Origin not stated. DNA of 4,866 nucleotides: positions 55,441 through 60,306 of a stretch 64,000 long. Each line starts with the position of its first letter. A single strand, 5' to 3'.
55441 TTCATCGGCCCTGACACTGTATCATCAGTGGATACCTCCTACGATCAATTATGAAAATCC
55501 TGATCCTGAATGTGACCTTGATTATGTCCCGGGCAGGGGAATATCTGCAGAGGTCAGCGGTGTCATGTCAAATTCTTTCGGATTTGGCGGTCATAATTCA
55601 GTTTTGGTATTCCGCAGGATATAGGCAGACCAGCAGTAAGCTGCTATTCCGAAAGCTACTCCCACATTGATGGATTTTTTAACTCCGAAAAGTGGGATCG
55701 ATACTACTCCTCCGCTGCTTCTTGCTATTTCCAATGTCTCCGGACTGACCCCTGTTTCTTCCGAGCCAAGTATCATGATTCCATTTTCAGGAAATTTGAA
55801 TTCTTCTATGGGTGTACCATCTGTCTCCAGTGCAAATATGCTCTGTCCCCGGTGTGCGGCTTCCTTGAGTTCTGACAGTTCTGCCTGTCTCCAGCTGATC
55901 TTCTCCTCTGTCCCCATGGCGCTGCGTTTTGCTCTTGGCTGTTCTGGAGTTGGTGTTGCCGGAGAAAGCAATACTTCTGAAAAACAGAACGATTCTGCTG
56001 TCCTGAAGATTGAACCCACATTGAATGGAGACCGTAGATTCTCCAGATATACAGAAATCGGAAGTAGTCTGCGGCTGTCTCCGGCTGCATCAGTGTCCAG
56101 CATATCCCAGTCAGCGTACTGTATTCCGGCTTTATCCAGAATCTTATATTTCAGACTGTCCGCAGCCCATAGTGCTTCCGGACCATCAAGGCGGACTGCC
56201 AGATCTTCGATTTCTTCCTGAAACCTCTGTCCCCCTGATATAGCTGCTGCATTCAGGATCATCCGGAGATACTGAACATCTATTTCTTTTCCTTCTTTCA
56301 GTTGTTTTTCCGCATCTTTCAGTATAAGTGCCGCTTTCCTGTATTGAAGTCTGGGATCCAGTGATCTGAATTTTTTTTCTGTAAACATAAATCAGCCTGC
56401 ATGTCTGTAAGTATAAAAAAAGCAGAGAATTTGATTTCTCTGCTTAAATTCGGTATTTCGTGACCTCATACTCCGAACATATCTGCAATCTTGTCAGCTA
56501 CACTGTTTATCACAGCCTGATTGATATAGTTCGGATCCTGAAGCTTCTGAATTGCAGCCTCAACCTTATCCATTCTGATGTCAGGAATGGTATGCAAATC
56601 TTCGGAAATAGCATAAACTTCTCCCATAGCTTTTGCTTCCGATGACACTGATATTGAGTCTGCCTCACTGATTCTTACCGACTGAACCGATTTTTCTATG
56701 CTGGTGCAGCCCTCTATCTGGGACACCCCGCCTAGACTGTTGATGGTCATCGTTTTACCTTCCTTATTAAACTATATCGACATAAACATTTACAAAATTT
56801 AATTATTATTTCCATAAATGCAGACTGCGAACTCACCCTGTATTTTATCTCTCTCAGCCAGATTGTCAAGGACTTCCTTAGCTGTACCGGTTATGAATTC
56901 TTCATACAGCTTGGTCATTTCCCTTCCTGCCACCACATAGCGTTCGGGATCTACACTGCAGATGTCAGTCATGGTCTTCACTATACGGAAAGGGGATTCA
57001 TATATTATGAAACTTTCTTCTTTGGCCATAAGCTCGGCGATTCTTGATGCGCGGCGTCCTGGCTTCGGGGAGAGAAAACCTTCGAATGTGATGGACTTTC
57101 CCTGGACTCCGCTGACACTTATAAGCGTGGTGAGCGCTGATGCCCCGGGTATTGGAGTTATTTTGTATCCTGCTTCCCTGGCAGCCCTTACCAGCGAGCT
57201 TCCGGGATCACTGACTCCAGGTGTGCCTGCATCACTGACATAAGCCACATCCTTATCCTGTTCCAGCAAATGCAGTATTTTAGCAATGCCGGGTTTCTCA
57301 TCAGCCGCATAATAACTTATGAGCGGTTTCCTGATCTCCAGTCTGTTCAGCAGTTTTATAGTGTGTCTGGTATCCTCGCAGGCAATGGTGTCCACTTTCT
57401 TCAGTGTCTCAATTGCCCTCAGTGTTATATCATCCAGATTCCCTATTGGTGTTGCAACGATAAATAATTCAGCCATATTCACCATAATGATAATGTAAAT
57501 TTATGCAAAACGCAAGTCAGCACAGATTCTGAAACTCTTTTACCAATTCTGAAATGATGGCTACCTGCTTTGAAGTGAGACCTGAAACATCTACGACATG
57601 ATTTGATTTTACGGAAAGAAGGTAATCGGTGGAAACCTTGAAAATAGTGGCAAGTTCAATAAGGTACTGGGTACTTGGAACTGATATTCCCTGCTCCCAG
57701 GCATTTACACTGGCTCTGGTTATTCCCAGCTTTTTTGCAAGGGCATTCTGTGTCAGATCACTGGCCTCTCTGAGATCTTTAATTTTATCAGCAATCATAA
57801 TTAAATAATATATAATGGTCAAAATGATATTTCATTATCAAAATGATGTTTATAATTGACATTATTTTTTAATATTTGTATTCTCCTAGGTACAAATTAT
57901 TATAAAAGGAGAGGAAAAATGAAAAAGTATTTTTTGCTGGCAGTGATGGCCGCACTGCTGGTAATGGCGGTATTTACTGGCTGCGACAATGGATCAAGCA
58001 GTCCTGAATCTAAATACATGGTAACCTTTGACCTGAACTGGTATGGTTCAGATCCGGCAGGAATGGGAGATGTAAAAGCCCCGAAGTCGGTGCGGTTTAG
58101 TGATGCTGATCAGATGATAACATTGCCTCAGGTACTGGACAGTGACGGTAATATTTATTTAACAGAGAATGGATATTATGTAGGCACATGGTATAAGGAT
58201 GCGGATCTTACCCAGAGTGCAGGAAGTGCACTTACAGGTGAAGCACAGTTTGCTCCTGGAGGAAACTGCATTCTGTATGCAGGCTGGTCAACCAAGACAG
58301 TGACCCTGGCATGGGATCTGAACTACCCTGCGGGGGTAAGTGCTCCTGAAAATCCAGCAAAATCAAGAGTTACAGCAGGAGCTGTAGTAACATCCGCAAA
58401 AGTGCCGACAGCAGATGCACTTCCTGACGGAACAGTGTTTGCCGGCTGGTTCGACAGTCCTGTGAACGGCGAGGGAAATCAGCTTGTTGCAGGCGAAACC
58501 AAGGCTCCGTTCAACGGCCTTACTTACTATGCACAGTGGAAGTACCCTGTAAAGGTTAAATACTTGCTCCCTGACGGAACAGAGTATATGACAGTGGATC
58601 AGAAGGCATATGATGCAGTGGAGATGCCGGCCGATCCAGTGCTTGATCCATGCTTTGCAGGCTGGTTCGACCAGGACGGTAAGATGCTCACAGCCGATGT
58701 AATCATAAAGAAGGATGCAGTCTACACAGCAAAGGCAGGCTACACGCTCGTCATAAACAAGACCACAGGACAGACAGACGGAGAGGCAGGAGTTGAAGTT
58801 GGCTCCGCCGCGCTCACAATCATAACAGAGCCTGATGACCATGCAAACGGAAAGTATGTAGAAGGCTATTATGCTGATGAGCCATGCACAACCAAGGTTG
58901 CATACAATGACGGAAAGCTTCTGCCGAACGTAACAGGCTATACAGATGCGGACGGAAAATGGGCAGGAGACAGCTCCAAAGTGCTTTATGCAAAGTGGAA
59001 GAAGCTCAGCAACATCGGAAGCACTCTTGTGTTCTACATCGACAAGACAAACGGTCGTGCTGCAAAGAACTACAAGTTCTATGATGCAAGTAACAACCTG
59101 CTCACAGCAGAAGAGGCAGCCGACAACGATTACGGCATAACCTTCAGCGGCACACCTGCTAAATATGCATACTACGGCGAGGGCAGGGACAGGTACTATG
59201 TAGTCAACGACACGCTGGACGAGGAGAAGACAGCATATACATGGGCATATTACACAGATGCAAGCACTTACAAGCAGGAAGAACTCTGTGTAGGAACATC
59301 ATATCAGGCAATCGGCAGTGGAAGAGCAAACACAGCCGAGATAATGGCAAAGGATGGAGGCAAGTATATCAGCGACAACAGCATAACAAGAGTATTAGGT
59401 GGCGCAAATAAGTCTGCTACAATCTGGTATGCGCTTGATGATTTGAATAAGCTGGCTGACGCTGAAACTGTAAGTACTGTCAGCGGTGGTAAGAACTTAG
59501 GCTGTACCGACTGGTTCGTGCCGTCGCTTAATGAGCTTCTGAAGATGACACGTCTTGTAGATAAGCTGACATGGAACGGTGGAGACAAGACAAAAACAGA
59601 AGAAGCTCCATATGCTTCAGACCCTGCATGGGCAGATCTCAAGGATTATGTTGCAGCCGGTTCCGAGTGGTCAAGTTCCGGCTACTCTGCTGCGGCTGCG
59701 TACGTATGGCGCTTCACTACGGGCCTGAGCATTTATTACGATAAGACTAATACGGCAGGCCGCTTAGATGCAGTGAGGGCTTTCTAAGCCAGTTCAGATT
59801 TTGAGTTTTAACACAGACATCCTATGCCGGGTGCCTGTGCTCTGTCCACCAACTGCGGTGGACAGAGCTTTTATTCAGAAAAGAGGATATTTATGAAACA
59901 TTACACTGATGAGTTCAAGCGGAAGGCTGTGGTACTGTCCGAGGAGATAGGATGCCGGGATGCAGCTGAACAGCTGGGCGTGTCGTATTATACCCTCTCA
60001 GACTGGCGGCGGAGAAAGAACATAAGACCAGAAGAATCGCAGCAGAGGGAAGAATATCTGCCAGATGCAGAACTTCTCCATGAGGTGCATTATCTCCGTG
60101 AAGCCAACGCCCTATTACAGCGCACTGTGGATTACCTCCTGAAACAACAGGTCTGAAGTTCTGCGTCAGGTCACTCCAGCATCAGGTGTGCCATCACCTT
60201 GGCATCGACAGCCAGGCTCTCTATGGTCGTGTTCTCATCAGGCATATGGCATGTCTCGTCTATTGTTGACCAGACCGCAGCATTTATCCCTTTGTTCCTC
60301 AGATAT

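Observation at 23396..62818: Over-represented motif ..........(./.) in intergenic inverted repeats and, in mRNA-sense orientation, inside many CDSs in all three frames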

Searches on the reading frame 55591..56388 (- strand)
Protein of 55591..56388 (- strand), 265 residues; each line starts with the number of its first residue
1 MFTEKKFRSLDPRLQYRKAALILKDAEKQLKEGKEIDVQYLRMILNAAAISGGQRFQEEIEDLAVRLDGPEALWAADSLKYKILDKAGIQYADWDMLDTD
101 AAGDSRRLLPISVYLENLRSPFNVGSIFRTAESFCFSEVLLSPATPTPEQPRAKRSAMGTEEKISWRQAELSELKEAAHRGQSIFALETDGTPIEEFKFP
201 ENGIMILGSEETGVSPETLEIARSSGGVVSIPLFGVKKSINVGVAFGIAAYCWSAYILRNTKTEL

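Call 8: find_encoding_contigs(protein=window:55591-56388:-, flank=10000, max_places=10)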
Protein window:55591-56388:- (265 aa): 1 contig read that carries it; 1 place shown.
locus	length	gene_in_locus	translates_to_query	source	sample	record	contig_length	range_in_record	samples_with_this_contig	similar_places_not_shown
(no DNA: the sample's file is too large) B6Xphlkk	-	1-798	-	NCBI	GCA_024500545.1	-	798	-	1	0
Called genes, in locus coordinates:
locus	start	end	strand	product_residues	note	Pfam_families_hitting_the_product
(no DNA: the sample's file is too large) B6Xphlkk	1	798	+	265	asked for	PF00588:SpoU_methylase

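Call 9: find_homologous_proteins(query=window:55591-56388:-)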
Query window:55591-56388:- (265 aa): 1006 proteins with E <= 0.001 among 4404 candidates; the best 120 are listed.
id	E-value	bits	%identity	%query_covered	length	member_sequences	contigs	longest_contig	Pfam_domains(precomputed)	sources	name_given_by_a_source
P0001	2.5e-169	579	100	100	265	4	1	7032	PF00588.25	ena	-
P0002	9.9e-88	312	60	96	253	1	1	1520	PF00588.25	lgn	-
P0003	1.4e-87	311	60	98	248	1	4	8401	PF00588.25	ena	-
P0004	1.4e-87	311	60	98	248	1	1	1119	PF00588.25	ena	-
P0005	3.7e-87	310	60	98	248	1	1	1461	PF00588.25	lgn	-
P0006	4.4e-87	309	60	98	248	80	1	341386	PF00588.25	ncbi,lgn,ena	-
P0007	6.1e-87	309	60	98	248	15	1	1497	PF00588.25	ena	-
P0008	6.9e-87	309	60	98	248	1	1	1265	PF00588.25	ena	-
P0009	1.1e-86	308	60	98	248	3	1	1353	PF00588.25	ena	-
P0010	6.2e-86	306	58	98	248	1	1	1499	PF00588.25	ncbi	-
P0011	1.6e-85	304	58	98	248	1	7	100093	PF00588.25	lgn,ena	-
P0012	1.9e-85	304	59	98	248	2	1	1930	PF00588.25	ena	-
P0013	2.1e-85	304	59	98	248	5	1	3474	PF00588.25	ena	-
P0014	2.5e-85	304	59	98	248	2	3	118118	PF00588.25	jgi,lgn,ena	jgi:TrmH family RNA methyltransferase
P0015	4.3e-85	303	60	98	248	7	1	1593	PF00588.25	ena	-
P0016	4.4e-85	303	58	98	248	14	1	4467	PF00588.25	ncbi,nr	ncbi:MAG: TrmH family RNA methyltransferase [Spirochaetia bacterium]|nr:TrmH family RNA methyltransf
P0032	3.5e-80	287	59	97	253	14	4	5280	PF00588.25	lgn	-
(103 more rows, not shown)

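Call 12: list_cluster_members(proteins=[P0001, P0006, P0016])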
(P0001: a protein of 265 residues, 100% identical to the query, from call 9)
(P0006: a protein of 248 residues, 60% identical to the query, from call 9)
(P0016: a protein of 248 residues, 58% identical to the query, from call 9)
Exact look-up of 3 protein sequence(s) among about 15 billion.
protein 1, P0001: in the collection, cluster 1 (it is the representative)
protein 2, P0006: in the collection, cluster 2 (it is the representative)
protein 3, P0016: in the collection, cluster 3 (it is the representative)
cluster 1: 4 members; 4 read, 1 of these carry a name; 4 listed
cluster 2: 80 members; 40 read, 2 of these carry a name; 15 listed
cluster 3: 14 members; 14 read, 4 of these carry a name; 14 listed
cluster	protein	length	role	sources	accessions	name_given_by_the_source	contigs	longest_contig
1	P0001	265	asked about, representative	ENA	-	-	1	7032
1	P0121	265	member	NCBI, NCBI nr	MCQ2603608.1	MAG: TrmH family RNA methyltransferase [Spirochaetia bacterium] | TrmH family RNA methyltransferase [Spirochaetia bacterium]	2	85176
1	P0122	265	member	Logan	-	-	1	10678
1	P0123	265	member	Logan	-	-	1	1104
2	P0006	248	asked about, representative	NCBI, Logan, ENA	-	-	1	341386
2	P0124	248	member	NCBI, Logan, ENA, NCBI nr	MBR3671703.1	MAG: TrmH family RNA methyltransferase [Spirochaetia bacterium] | TrmH family RNA methyltransferase [Spirochaetia bacterium]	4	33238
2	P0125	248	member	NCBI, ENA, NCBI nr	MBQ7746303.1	MAG: TrmH family RNA methyltransferase [Spirochaetia bacterium] | TrmH family RNA methyltransferase [Spirochaetia bacterium]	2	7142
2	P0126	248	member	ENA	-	-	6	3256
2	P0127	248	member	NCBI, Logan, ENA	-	-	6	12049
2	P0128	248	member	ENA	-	-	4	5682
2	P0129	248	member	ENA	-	-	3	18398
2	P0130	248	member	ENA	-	-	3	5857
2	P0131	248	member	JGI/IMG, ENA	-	-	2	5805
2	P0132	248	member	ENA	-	-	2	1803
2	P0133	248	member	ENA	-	-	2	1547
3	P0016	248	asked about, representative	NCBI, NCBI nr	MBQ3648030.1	MAG: TrmH family RNA methyltransferase [Spirochaetia bacterium] | TrmH family RNA methyltransferase [Spirochaetia bacterium]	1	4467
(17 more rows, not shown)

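Call 14: find_encoding_contigs(protein=P0006, flank=10000, max_places=4)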
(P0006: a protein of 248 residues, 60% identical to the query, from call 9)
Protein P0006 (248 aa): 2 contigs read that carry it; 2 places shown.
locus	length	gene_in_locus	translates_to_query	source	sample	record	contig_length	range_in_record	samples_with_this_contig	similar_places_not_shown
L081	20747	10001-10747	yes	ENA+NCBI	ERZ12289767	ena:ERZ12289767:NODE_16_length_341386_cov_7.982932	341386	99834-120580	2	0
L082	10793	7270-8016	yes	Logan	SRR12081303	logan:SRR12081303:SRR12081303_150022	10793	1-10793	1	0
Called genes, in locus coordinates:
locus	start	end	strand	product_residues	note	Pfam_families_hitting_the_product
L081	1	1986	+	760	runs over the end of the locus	-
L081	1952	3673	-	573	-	PF02878:PGM_PMM_I, PF02879:PGM_PMM_II, PF02880:PGM_PMM_III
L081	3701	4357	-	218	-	PF00702:Hydrolase, PF12710:HAD, PF13419:HAD_2, PF13242:Hydrolase_like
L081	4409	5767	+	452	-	PF18073:Zn_ribbon_LapB, PF03796:DnaB_C (faint), PF06745:ATPase, PF13481:AAA_25, PF23442:DUF7125 (weak), PF13541:ChlI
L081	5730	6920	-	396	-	PF01963:TraB_PrgY_gumN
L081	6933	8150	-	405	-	PF00155:Aminotran_1_2, PF04864:Alliinase_C (weak), PF01041:DegT_DnrJ_EryC1 (weak)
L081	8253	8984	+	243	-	PF02540:NAD_synthase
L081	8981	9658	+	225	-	PF00590:TP_methylase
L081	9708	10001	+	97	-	PF04316:FlgM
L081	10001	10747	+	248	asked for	PF00588:SpoU_methylase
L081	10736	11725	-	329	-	PF00962:A_deaminase, PF01979:Amidohydro_1 (weak), PF19326:AMP_deaminase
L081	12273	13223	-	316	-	PF07751:Abi_2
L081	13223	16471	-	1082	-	PF25596:CPSase_L_D1, PF02222:ATP-grasp, PF02786:CPSase_L_D2, PF07478:Dala_Dala_lig_C, PF02787:CPSase_L_D3, PF25596:CPSase_L_D1, PF02222:ATP-grasp, PF02786:CPSase_L_D2, +7 more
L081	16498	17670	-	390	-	PF01546:Peptidase_M20, PF07687:M20_dimer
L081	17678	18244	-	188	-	PF01558:POR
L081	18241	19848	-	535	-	PF01855:POR_N, PF02775:TPP_enzyme_C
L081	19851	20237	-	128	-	PF21758:LpdD_chaperone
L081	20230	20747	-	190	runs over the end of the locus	PF02441:Flavoprotein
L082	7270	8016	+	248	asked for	PF00588:SpoU_methylase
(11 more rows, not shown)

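Call 15: find_encoding_contigs(protein=P0002, flank=10000, max_places=4)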
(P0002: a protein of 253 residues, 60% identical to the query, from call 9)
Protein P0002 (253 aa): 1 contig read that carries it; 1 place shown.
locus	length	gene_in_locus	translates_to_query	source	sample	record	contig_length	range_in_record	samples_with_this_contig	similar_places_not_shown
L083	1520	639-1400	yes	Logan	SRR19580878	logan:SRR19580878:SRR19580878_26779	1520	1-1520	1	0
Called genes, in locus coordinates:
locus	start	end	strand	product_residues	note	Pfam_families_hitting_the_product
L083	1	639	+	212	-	?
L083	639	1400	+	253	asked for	PF00588:SpoU_methylase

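Call 20: find_encoding_contigs(protein=P0122, flank=10000, max_places=6)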
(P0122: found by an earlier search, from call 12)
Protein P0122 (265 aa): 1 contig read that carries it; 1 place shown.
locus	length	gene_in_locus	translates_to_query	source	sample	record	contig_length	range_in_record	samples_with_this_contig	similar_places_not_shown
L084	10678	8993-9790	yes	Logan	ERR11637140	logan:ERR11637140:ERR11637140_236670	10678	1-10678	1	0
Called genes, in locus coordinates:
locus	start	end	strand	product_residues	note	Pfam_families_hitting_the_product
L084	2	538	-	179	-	?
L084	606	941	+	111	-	PF13560:HTH_31, PF12844:HTH_19, PF01381:HTH_3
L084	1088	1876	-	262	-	PF13428:TPR_14 (faint)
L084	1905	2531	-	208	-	PF00753:Lactamase_B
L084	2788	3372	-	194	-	PF00293:NUDIX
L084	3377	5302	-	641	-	PF00005:ABC_tran, PF02463:SMC_N (faint), PF13555:AAA_29 (faint), PF13304:AAA_21 (faint), PF12848:ABC_tran_Xtn, PF00005:ABC_tran, PF16326:ABC_tran_CTD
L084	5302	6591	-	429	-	PF08239:SH3_3 (weak)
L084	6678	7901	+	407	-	PF04389:Peptidase_M28 (weak), PF01546:Peptidase_M20, PF07687:M20_dimer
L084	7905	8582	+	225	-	PF00590:TP_methylase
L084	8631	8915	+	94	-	PF04316:FlgM (weak)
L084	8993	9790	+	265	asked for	PF00588:SpoU_methylase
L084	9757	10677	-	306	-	?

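Call 21: find_encoding_contigs(protein=P0032, flank=10000, max_places=6)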
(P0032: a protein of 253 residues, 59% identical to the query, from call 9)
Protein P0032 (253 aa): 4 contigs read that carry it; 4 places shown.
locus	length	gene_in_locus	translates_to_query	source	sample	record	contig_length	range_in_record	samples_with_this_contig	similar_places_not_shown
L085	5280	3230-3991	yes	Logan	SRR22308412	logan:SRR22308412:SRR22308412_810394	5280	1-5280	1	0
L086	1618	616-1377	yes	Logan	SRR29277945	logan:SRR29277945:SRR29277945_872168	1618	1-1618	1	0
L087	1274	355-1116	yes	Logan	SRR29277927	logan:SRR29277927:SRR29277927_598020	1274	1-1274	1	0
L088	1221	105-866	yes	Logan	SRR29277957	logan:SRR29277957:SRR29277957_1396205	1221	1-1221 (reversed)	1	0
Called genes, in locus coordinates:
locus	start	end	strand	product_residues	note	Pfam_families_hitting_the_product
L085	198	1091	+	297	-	PF01764:Lipase_3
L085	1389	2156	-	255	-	PF14697:Fer4_21 (faint), PF12798:Fer4_3 (faint), PF13187:Fer4_9 (weak)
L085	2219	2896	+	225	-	PF00590:TP_methylase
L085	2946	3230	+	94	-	PF04316:FlgM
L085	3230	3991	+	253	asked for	PF00588:SpoU_methylase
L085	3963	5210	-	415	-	PF00109:ketoacyl-synt, PF00108:Thiolase_N (faint), PF02801:Ketoacyl-synt_C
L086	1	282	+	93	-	?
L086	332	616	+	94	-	PF04316:FlgM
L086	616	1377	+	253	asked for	PF00588:SpoU_methylase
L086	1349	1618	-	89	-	?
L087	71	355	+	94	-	PF04316:FlgM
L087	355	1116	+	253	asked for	PF00588:SpoU_methylase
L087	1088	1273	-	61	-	?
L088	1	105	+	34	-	?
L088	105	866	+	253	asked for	PF00588:SpoU_methylase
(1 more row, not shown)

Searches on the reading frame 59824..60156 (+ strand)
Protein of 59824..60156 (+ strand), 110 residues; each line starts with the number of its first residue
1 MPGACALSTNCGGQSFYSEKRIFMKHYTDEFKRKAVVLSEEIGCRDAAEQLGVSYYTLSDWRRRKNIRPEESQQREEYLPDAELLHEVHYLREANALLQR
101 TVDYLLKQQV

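Call 34: search_protein_families(library=pfam, proteins=[window:59824-60156:+], max_evalue=0.001)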
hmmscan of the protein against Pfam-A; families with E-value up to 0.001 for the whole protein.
window:59824-60156:+ (110 aa): 3 families
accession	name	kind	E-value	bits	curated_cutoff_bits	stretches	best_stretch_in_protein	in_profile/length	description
PF01527.26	HTH_Tnp_1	-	1.2e-06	29.1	24.1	1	26-94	6-73/75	Transposase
PF13384.12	HTH_23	-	4.2e-05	23.7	24.6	1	33-64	8-40/50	Homeodomain-like domain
PF13411.12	MerR_1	-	5e-05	23.8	21.6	1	45-95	4-56/69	MerR HTH family regulatory protein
